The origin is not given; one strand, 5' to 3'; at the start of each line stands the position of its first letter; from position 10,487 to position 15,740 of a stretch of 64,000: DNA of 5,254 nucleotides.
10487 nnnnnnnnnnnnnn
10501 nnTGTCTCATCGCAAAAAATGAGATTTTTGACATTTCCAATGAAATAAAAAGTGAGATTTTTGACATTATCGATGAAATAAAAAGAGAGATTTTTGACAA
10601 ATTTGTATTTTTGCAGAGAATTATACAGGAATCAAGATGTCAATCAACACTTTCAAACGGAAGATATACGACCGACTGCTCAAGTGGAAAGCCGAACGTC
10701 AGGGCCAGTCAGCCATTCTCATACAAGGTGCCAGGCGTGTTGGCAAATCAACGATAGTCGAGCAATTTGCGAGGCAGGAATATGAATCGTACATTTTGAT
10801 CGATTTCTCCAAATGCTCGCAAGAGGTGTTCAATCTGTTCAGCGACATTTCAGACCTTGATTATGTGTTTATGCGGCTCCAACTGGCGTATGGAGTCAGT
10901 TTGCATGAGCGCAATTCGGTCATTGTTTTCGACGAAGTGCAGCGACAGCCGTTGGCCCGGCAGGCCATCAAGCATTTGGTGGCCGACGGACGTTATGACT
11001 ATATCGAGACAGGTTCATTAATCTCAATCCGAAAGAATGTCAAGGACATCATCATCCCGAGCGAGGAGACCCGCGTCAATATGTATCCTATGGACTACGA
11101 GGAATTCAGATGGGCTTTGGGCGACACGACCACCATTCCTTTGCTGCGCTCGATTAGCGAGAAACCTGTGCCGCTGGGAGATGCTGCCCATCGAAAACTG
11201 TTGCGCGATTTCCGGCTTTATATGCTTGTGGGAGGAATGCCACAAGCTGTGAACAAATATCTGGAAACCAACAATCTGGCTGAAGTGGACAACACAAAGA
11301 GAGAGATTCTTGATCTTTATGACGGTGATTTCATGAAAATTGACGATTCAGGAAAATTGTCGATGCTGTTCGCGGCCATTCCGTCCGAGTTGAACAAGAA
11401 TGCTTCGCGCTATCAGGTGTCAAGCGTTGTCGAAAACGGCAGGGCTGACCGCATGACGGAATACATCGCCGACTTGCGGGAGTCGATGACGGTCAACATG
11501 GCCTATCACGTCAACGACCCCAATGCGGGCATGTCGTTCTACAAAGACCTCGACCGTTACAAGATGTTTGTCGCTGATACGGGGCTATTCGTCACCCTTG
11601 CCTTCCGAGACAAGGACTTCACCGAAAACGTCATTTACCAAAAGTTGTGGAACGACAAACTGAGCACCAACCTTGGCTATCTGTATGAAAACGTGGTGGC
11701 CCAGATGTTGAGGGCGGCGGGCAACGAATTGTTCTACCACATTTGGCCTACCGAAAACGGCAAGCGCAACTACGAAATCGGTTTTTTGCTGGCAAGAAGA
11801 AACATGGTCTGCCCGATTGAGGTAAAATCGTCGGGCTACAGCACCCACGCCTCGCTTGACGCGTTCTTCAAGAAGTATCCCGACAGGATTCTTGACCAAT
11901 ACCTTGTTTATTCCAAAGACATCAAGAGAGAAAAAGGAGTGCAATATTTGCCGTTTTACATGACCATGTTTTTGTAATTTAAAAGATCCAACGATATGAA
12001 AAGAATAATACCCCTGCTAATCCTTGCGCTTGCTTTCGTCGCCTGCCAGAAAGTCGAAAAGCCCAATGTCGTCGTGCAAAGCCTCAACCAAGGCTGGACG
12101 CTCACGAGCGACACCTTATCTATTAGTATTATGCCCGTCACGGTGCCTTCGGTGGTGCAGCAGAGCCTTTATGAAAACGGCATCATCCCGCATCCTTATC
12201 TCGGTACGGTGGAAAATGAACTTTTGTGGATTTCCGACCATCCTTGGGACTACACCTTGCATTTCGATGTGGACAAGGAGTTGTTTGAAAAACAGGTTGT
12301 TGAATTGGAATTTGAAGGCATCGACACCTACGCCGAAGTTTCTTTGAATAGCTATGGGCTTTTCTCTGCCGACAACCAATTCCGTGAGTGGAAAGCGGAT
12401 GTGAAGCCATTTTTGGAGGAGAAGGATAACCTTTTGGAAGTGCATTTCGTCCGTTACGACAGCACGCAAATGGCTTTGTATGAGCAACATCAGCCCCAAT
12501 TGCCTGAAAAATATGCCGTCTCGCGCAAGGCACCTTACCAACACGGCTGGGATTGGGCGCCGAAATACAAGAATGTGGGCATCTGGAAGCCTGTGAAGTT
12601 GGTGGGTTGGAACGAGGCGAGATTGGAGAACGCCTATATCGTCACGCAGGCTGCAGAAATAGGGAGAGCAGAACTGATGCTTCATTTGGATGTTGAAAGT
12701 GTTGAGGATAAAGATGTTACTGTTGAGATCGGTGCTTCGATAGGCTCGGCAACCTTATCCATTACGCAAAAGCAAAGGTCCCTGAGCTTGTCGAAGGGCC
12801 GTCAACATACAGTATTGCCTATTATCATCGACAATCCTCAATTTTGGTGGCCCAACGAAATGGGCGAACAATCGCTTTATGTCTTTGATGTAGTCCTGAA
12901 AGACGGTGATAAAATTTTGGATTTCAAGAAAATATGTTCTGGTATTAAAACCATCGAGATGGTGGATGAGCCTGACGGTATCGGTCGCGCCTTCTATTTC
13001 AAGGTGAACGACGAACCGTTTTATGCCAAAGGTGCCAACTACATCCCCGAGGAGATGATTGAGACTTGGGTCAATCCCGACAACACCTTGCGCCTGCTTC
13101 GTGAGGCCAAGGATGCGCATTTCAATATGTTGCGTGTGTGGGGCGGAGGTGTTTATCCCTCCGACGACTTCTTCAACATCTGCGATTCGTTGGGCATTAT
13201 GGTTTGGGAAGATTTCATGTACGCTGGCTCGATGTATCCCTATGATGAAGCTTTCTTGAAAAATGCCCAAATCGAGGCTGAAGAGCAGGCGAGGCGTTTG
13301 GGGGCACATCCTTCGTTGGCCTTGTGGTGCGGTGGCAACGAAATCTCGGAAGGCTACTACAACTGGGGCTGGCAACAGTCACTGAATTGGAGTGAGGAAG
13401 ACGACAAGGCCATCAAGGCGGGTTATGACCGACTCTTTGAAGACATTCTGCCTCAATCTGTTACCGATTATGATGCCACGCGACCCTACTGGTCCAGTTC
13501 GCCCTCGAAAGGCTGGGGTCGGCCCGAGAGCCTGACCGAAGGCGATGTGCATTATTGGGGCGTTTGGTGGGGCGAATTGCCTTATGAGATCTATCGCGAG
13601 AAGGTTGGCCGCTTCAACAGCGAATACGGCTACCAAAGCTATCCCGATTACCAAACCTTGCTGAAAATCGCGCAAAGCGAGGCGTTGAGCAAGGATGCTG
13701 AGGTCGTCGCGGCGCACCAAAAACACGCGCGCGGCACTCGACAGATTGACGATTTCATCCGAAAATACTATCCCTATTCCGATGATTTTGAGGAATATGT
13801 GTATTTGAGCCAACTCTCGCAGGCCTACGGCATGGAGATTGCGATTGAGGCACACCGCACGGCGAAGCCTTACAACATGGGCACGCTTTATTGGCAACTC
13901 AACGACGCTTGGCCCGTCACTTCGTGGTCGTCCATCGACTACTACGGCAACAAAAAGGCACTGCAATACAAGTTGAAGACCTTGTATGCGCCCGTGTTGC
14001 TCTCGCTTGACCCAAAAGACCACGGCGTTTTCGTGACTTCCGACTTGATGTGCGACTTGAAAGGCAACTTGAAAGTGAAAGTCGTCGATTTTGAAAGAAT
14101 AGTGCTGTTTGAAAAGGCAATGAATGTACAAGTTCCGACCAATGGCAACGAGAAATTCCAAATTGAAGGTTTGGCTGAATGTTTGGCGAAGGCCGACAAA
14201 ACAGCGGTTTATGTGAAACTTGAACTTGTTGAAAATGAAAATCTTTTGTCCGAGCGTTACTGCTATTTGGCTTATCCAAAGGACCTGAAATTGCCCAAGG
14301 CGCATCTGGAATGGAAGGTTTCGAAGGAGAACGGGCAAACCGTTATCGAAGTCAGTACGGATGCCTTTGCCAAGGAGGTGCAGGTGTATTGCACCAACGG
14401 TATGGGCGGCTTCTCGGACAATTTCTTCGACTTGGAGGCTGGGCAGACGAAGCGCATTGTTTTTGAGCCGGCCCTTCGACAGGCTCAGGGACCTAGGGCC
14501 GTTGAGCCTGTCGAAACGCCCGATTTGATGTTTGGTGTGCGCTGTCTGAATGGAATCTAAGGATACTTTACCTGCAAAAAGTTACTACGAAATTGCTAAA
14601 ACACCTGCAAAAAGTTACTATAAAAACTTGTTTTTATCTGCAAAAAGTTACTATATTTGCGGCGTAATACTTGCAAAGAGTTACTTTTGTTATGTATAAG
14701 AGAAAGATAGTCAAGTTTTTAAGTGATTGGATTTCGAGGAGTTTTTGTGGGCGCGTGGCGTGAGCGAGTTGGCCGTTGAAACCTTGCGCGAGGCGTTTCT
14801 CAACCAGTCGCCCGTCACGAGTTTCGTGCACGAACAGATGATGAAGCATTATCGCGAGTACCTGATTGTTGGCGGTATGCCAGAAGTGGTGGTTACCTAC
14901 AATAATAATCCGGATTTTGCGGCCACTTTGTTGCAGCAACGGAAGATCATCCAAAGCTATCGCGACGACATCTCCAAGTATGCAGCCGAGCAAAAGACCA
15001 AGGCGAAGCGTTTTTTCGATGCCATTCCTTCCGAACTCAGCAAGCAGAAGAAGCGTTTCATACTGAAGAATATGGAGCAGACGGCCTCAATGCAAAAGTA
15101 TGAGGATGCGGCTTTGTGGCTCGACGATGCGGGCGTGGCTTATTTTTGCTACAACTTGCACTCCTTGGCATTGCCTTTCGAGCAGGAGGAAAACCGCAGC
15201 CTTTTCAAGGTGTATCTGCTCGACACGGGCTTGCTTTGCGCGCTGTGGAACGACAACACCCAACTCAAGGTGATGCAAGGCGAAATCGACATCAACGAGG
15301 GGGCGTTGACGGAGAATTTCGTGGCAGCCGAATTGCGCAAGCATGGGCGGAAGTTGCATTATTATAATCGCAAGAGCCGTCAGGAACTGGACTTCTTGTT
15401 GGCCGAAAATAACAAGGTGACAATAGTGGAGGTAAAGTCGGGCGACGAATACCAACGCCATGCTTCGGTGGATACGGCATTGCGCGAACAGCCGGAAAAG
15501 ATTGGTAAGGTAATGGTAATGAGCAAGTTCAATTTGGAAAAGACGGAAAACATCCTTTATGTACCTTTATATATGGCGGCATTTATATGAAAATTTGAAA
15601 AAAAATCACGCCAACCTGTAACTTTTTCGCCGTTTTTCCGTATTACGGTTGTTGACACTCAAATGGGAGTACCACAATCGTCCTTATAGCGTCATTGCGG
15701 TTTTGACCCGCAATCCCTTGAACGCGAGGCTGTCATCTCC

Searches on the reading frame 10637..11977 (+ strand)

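Call 31: search_protein_families(library=pfam, proteins=[window:10637-11977:+], max_evalue=0.01)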
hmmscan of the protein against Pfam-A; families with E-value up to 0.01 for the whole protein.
window:10637-11977:+ (446 aa): 4 families
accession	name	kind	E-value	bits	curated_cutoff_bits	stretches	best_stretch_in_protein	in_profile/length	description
PF13173.12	AAA_14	-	1.5e-21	77.2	27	1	25-157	3-128/129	AAA domain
PF13635.12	DUF4143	-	8.3e-17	61.8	28.1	1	233-399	8-160/160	Domain of unknown function (DUF4143)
PF13191.12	AAA_16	-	0.00035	21.6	32.6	1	19-63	19-63/167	AAA ATPase domain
PF13401.12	AAA_22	-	0.0028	18.4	27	0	22-113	3-103/130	AAA domain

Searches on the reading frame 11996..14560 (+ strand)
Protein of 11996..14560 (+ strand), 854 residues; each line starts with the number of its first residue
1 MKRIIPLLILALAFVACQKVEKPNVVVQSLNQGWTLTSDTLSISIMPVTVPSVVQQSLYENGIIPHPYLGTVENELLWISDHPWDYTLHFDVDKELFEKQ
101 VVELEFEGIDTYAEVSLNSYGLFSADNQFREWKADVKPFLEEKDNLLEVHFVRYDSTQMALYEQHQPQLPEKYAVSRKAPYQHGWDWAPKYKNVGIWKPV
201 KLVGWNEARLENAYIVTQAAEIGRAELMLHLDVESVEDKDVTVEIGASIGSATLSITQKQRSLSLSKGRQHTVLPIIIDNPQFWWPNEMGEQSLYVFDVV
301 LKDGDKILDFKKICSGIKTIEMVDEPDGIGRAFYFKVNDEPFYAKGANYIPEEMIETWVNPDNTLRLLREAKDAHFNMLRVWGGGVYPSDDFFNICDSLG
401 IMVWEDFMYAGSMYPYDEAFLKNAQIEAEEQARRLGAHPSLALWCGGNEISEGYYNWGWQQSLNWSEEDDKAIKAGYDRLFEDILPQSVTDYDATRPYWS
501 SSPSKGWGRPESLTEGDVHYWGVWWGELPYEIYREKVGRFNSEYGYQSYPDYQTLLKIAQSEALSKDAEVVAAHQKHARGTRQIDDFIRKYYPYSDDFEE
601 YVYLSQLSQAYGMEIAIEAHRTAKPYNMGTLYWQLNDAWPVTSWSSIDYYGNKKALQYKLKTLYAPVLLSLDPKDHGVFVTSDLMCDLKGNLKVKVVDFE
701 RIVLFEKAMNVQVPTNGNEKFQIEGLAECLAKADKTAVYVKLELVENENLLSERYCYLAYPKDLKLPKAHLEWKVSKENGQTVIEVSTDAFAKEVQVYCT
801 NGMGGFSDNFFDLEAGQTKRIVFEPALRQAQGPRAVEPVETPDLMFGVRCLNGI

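Call 31: search_protein_families(library=pfam, proteins=[window:11996-14560:+], max_evalue=0.01)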
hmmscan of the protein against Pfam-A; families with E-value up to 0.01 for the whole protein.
window:11996-14560:+ (854 aa): 5 families
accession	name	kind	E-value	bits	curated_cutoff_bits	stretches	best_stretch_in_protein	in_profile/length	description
PF22666.2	Glyco_hydro_2_N2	-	5.9e-44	150.5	27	1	34-198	1-167/167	Glycosyl hydrolase 2 galactose-binding domain-like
PF17786.7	Mannosidase_ig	-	1.5e-13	51.5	23.4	1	678-763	5-91/91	Mannosidase Ig/CBM-like domain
PF17753.7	Ig_mannosidase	-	2.6e-13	49.9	22.6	1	766-825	1-60/81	Ig-fold domain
PF00703.27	Glyco_hydro_2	-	1e-11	46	23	1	209-310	2-101/109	Glycosyl hydrolases family 2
PF02837.24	Glyco_hydro_2_N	-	3.4e-06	27.5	28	1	86-173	69-154/169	Glycosyl hydrolases family 2, sugar binding domain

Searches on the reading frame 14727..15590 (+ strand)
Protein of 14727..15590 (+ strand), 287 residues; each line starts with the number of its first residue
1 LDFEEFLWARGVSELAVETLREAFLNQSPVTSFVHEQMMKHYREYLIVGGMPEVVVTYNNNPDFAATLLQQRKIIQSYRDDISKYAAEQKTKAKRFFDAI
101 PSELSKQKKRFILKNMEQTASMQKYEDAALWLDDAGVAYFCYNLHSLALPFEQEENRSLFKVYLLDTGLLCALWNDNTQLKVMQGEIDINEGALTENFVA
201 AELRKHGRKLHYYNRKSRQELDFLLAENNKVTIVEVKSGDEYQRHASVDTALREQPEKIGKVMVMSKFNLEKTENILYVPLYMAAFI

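Call 31: search_protein_families(library=pfam, proteins=[window:14727-15590:+], max_evalue=0.01)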
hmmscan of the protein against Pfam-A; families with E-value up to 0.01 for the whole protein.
window:14727-15590:+ (287 aa): 2 families
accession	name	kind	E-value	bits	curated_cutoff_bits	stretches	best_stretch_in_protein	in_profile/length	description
PF13635.12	DUF4143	-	9.2e-35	120.2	28.1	1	80-239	2-160/160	Domain of unknown function (DUF4143)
PF08378.17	NERD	-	0.0039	18.1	22.1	1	192-239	2-59/111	Nuclease-related domain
